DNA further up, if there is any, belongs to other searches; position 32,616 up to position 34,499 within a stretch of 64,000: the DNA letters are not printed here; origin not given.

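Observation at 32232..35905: Low-GC islet B inserted at the 5-prime end of a heptosyltransferase gene, which is duplicated and regenerated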

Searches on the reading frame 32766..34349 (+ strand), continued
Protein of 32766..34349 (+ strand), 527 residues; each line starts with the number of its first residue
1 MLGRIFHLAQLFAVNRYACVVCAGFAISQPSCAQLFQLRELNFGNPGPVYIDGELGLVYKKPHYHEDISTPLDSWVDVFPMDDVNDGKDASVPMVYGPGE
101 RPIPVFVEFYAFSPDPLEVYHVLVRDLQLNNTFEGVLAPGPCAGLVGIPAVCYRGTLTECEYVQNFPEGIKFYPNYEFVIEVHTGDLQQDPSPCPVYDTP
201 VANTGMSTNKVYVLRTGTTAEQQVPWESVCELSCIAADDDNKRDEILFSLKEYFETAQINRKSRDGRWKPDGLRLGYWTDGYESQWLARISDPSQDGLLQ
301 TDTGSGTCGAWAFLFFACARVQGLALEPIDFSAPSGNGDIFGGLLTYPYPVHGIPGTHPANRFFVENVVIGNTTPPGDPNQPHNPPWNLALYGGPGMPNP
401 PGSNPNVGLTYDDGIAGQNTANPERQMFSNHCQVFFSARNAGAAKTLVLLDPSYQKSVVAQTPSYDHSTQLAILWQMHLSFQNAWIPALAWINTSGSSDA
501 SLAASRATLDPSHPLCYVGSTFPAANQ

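Call 58: fold_search(model_id=the predicted structure, library=pdb)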
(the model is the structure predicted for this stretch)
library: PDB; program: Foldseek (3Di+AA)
matches with E <= 10: 482; with E <= 0.001: 0
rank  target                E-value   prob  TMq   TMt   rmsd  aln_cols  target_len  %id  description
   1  3hc2                  1.2e-02  0.75  0.11  0.14   9.5       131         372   21  Crystal Structure of chicken sulfite oxidase mutant Tyr 322 Phe (released 2010-06-16)
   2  1sox_A                1.2e-02  0.66  0.11  0.12  10.0       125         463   20  SULFITE OXIDASE FROM CHICKEN LIVER (released 1998-04-29)
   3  3hbp                  1.4e-02  0.75  0.11  0.15   9.5       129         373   21  The crystal structure of C185S mutant of recombinant sulfite oxidase with bound substrate, sulfite, at the active site (released 2010-04-14)
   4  3hbq                  1.9e-02  0.69  0.11  0.14   9.7       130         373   20  Structure of recombinant Chicken Liver Sulfite Oxidase mutant Cys 185 Ala (released 2010-04-14)
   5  2a99                  2.0e-02  0.69  0.11  0.15   9.5       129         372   21  Crystal structure of recombinant chicken sulfite oxidase at resting state (released 2005-08-02)
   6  2a9d_A                2.1e-02  0.63  0.11  0.14   9.0       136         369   20  Crystal structure of recombinant chicken sulfite oxidase with Arg at residue 161 (released 2005-08-02)
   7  3hbg                  2.2e-02  0.69  0.11  0.16   9.5       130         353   18  Structure of recombinant Chicken Liver Sulfite Oxidase mutant C185S (released 2010-04-14)
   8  3r18                  2.4e-02  0.60  0.11  0.14   9.6       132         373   19  Chicken sulfite oxidase double mutant with altered activity and substrate affinity (released 2012-02-08)
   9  2a9b                  3.0e-02  0.63  0.11  0.15   9.5       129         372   21  Crystal structure of R138Q mutant of recombinant sulfite oxidase at resting state (released 2005-08-02)
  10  1sox_B                3.1e-02  0.54  0.11  0.12   9.0       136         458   20  SULFITE OXIDASE FROM CHICKEN LIVER (released 1998-04-29)
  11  2a9d_B                3.3e-02  0.51  0.10  0.14   9.9       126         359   21  Crystal structure of recombinant chicken sulfite oxidase with Arg at residue 161 (released 2005-08-02)
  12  2a9a_B                3.9e-02  0.60  0.11  0.16   9.2       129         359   21  Crystal structure of recombinant chicken sulfite oxidase with the bound product, sulfate, at the active site (released 2005-08-02)
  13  3r19                  4.3e-02  0.54  0.11  0.15   9.5       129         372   20  Chicken sulfite oxidase triple mutant with altered activity and substrate affinity (released 2012-02-08)
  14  7me6_B                4.5e-02  0.20  0.08  0.21  13.7       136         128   10  Structure of the apo form of YcnI (released 2021-08-18)
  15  5i0x_B                5.9e-02  0.57  0.10  0.30  12.8       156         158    9  COPPER-BOUND M90I VARIANT OF UROPATHOGENIC ESCHERICHIA COLI STRAIN F11 FETP (released 2017-02-08)
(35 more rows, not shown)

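Call 69: list_cluster_members(proteins=[P0001, P0123, P0003, window:34359-35453:+])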
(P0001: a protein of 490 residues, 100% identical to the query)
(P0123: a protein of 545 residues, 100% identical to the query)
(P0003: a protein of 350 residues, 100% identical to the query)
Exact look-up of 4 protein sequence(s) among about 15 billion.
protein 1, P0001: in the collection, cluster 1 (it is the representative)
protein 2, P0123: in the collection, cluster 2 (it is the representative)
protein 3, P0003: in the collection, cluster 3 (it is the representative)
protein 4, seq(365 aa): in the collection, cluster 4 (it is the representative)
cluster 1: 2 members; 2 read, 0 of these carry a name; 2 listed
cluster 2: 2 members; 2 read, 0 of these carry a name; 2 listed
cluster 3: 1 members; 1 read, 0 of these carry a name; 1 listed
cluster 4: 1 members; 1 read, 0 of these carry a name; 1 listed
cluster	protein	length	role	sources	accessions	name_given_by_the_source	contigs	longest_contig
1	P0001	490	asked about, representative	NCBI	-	-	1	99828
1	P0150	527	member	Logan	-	-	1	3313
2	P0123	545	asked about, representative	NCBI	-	-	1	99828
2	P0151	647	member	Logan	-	-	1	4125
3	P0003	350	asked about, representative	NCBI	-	-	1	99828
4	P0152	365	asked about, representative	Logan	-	-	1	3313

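Call 71: find_encoding_contigs(protein=P0151, flank=10000, max_places=10)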
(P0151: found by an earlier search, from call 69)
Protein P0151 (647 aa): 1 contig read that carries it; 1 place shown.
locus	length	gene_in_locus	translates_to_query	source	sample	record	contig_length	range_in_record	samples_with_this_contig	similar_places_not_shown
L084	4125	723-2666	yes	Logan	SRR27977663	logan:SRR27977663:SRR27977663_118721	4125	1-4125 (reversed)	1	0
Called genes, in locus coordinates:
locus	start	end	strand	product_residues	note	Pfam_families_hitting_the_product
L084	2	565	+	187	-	?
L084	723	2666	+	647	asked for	PF13620:CarboxypepD_reg (faint)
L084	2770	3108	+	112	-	PF12802:MarR_2 (weak), PF01022:HTH_5, PF12840:HTH_20, PF13412:HTH_24 (weak)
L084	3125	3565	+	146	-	-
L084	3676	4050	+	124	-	PF06953:ArsD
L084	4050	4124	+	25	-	?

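Call 80: search_dna_similar(query=window:32766-34349:+, collection=plasmids, mode=protein, max_evalue=0.001, max_rows=8)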
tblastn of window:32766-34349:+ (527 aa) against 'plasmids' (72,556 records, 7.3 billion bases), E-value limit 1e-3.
No match.

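Call 81: search_dna_similar(query=window:32766-34349:+, collection=phages, mode=protein, max_evalue=0.001, max_rows=8)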
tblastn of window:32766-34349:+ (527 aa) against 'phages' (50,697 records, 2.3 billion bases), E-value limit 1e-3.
No match.
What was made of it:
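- No phage or plasmid match (calls 80, 81).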
